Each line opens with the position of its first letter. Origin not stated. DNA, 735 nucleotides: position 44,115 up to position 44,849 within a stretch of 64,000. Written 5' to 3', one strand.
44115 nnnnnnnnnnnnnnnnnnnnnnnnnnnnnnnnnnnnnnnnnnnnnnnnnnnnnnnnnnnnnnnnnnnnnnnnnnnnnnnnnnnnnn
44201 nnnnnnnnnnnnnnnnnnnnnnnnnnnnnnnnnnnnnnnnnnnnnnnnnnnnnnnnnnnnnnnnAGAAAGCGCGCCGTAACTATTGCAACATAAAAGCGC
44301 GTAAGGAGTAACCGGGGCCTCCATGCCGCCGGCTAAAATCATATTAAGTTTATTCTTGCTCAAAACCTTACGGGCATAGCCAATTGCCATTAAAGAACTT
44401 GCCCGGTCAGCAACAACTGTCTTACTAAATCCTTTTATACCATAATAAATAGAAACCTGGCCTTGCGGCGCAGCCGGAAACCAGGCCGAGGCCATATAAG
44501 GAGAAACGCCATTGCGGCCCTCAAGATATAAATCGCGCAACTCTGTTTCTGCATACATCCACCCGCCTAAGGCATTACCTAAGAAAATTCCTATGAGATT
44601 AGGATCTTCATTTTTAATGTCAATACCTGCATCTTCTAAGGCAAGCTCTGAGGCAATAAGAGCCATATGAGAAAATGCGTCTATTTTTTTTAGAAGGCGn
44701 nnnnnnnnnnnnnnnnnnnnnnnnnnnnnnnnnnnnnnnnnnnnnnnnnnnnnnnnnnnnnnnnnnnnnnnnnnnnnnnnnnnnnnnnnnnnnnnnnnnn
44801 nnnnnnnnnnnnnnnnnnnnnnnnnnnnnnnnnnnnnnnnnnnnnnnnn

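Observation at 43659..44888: Ketosynthase partner with Cys/His/His replaced by Arg/Tyr/Asn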

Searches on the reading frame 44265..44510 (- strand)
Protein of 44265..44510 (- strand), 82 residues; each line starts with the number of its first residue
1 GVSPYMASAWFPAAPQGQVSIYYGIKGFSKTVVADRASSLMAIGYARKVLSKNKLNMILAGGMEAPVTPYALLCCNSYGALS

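Call 33: search_solved_structures(query=window:44265-44510:-, show_alignments=5, max_evalue=0.001)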
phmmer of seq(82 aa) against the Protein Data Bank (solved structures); distinct sequences matched with E-value up to 0.001: 17.
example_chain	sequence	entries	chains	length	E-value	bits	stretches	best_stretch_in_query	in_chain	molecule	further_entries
6smo_C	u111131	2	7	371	5.7e-12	48.9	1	1-69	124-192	Ketoacyl_synth_N domain-containing protein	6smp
1tqy_B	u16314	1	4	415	1.3e-09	41.4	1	2-73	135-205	Actinorhodin polyketide putative beta-ketoacyl synthase 2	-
5sxo_A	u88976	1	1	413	5.4e-09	39.4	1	2-76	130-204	3-oxoacyl-[acyl-carrier-protein] synthase 2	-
3o04_A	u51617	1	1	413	6.1e-09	39.2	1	2-76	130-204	beta-keto-acyl carrier protein synthase II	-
4ls5_A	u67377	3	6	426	1.8e-06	31.4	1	2-73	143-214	3-oxoacyl-[acyl-carrier-protein] synthase 2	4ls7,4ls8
4ls6_A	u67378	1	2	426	1.8e-06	31.4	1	2-73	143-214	3-oxoacyl-[acyl-carrier-protein] synthase 2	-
4jga_A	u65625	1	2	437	2.6e-06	30.9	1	2-72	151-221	3-oxoacyl-[acyl-carrier-protein] synthase 2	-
2gqd_A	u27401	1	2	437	3.5e-06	30.5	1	2-78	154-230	3-oxoacyl-[acyl-carrier-protein] synthase 2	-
1j3n_A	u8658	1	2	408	5.6e-06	29.8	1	3-73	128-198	3-oxoacyl-(acyl-carrier protein) synthase II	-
3e60_A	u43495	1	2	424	1.6e-05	28.3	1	3-77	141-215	3-oxoacyl-[acyl-carrier-protein ] synthase II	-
2alm_A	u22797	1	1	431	0.00023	24.7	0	8-80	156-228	3-oxoacyl-(acyl-carrier-protein) synthase II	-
4r8e_A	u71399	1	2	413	0.00024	24.6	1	2-72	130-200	3-oxoacyl-[acyl-carrier-protein] synthase 2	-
2gfv_A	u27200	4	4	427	0.00035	24.1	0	2-72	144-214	3-oxoacyl-[acyl-carrier-protein] synthase 2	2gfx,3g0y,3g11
9lpl_A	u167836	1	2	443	0.00037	24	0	2-72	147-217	3-oxoacyl-[acyl-carrier-protein] synthase 2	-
1ox0_A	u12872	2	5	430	0.00043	23.8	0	8-80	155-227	Beta ketoacyl-acyl carrier protein synthase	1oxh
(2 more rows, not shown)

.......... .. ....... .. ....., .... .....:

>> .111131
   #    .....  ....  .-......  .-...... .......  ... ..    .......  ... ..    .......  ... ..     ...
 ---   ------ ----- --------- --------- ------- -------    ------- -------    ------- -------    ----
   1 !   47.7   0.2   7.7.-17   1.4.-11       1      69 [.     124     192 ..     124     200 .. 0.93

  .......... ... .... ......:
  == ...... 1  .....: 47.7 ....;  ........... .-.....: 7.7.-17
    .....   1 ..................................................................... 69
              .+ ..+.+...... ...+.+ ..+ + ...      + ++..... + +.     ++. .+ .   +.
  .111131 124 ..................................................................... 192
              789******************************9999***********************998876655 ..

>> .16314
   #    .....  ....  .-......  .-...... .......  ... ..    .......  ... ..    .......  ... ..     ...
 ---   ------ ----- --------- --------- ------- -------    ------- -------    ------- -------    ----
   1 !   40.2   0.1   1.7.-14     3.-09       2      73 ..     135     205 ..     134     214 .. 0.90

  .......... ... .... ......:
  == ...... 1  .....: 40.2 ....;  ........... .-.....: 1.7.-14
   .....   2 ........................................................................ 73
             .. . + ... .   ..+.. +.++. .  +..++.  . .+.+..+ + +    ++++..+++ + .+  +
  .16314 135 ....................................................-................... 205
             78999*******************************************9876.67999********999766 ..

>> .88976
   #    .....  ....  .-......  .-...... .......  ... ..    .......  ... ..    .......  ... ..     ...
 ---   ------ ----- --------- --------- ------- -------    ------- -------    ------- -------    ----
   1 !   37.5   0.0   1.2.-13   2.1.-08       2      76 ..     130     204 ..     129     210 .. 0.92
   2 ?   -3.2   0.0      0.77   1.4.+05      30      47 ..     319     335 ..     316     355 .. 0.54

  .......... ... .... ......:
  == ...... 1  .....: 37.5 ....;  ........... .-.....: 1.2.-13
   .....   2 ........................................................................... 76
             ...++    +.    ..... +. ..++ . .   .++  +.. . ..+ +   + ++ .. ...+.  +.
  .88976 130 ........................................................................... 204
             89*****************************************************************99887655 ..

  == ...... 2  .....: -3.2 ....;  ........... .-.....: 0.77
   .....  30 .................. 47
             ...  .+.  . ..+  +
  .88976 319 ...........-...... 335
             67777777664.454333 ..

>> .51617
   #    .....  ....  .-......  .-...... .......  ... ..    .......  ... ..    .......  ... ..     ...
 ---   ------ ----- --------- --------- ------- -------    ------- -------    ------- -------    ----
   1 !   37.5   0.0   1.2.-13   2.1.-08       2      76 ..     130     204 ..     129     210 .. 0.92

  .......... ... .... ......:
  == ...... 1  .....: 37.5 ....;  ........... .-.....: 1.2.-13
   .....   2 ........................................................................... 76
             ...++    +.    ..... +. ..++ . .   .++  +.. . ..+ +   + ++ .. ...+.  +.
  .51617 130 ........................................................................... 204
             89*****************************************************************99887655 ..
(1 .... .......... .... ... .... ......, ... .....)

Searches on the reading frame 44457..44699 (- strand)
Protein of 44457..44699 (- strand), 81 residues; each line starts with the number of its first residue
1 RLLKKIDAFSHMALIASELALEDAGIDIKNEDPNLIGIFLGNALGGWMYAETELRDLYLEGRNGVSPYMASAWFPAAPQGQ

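Call 40: search_solved_structures(query=window:44457-44699:-, show_alignments=4, max_evalue=0.01)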
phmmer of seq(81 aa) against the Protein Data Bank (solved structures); distinct sequences matched with E-value up to 0.01: 28.
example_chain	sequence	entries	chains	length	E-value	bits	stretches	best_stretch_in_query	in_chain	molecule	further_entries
6smo_C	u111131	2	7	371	2.2e-22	81.7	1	1-81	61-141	Ketoacyl_synth_N domain-containing protein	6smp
3o04_A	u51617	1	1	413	1.3e-09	41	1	4-80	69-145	beta-keto-acyl carrier protein synthase II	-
5sxo_A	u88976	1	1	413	1.3e-09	41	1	4-80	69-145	3-oxoacyl-[acyl-carrier-protein] synthase 2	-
1j3n_A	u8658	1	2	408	2.2e-09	40.3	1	3-70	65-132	3-oxoacyl-(acyl-carrier protein) synthase II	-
1tqy_B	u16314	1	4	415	3.9e-09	39.5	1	1-81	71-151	Actinorhodin polyketide putative beta-ketoacyl synthase 2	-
4ls5_A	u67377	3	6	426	1.2e-07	34.8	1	4-80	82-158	3-oxoacyl-[acyl-carrier-protein] synthase 2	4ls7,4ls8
4ls6_A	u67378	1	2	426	2.3e-07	33.8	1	4-80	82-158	3-oxoacyl-[acyl-carrier-protein] synthase 2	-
2gqd_A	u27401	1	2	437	1e-06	31.8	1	4-80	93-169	3-oxoacyl-[acyl-carrier-protein] synthase 2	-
7oc0_A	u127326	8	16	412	1.6e-06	31.1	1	4-70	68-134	3-oxoacyl-[acyl-carrier-protein] synthase 2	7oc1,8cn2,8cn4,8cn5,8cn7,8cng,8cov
8pj0_A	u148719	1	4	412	1.6e-06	31.1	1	4-70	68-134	3-oxoacyl-[acyl-carrier-protein] synthase 2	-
8cou_A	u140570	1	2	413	1.6e-06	31.1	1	4-70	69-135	3-oxoacyl-[acyl-carrier-protein] synthase 2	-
4jb6_A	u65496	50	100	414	1.6e-06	31.1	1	4-70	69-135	3-oxoacyl-[acyl-carrier-protein] synthase 2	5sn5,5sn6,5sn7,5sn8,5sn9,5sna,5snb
8qm1_A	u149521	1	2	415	1.7e-06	31.1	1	4-70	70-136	3-oxoacyl-[acyl-carrier-protein] synthase 2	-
8cn8_A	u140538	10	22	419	1.7e-06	31.1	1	4-70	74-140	3-oxoacyl-[acyl-carrier-protein] synthase 2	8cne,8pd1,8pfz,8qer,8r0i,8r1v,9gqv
4b7v_A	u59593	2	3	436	1.8e-06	31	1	4-70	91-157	3-OXOACYL-[ACYL-CARRIER-PROTEIN] SYNTHASE 2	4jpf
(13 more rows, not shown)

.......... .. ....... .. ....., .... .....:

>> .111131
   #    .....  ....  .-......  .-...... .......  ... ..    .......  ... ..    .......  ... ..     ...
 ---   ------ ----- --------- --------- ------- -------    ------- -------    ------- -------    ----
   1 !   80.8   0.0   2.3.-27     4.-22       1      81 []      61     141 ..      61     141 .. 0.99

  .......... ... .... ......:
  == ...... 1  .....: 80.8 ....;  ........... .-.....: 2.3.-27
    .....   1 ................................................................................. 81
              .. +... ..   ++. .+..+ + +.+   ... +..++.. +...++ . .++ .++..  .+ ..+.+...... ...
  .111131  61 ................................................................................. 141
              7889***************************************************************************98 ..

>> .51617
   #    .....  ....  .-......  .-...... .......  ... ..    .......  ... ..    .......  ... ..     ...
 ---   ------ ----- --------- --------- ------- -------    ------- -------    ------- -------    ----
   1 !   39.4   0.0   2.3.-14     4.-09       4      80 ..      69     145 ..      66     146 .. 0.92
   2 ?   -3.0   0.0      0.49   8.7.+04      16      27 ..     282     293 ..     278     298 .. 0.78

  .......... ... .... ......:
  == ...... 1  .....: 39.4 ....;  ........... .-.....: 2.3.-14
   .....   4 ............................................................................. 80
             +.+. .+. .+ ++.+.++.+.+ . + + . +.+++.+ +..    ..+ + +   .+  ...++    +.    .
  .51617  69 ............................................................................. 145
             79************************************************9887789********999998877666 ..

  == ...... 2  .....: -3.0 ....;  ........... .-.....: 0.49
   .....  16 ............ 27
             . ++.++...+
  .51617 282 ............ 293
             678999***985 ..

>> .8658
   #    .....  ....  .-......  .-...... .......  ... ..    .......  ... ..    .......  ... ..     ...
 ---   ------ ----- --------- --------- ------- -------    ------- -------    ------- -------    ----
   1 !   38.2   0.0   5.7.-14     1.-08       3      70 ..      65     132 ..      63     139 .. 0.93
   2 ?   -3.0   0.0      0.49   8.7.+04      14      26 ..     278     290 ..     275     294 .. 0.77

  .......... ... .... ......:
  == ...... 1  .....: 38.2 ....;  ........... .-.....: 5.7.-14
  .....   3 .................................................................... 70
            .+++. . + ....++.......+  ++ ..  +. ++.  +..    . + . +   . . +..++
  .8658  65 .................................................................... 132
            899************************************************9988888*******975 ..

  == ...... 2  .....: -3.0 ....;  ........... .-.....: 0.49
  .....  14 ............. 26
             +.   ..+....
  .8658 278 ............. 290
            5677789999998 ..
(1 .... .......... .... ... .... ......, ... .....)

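Call 58: search_solved_structures(query=window:44457-44699:-, show_alignments=5, max_evalue=1e-8)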
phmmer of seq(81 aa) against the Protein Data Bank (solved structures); distinct sequences matched with E-value up to 1e-8: 5.
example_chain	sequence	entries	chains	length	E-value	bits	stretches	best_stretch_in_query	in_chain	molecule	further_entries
6smo_C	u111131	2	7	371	2.2e-22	81.7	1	1-81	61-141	Ketoacyl_synth_N domain-containing protein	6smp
3o04_A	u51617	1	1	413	1.3e-09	41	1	4-80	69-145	beta-keto-acyl carrier protein synthase II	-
5sxo_A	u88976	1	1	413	1.3e-09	41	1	4-80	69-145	3-oxoacyl-[acyl-carrier-protein] synthase 2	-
1j3n_A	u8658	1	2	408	2.2e-09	40.3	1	3-70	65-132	3-oxoacyl-(acyl-carrier protein) synthase II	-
1tqy_B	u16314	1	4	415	3.9e-09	39.5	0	1-81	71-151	Actinorhodin polyketide putative beta-ketoacyl synthase 2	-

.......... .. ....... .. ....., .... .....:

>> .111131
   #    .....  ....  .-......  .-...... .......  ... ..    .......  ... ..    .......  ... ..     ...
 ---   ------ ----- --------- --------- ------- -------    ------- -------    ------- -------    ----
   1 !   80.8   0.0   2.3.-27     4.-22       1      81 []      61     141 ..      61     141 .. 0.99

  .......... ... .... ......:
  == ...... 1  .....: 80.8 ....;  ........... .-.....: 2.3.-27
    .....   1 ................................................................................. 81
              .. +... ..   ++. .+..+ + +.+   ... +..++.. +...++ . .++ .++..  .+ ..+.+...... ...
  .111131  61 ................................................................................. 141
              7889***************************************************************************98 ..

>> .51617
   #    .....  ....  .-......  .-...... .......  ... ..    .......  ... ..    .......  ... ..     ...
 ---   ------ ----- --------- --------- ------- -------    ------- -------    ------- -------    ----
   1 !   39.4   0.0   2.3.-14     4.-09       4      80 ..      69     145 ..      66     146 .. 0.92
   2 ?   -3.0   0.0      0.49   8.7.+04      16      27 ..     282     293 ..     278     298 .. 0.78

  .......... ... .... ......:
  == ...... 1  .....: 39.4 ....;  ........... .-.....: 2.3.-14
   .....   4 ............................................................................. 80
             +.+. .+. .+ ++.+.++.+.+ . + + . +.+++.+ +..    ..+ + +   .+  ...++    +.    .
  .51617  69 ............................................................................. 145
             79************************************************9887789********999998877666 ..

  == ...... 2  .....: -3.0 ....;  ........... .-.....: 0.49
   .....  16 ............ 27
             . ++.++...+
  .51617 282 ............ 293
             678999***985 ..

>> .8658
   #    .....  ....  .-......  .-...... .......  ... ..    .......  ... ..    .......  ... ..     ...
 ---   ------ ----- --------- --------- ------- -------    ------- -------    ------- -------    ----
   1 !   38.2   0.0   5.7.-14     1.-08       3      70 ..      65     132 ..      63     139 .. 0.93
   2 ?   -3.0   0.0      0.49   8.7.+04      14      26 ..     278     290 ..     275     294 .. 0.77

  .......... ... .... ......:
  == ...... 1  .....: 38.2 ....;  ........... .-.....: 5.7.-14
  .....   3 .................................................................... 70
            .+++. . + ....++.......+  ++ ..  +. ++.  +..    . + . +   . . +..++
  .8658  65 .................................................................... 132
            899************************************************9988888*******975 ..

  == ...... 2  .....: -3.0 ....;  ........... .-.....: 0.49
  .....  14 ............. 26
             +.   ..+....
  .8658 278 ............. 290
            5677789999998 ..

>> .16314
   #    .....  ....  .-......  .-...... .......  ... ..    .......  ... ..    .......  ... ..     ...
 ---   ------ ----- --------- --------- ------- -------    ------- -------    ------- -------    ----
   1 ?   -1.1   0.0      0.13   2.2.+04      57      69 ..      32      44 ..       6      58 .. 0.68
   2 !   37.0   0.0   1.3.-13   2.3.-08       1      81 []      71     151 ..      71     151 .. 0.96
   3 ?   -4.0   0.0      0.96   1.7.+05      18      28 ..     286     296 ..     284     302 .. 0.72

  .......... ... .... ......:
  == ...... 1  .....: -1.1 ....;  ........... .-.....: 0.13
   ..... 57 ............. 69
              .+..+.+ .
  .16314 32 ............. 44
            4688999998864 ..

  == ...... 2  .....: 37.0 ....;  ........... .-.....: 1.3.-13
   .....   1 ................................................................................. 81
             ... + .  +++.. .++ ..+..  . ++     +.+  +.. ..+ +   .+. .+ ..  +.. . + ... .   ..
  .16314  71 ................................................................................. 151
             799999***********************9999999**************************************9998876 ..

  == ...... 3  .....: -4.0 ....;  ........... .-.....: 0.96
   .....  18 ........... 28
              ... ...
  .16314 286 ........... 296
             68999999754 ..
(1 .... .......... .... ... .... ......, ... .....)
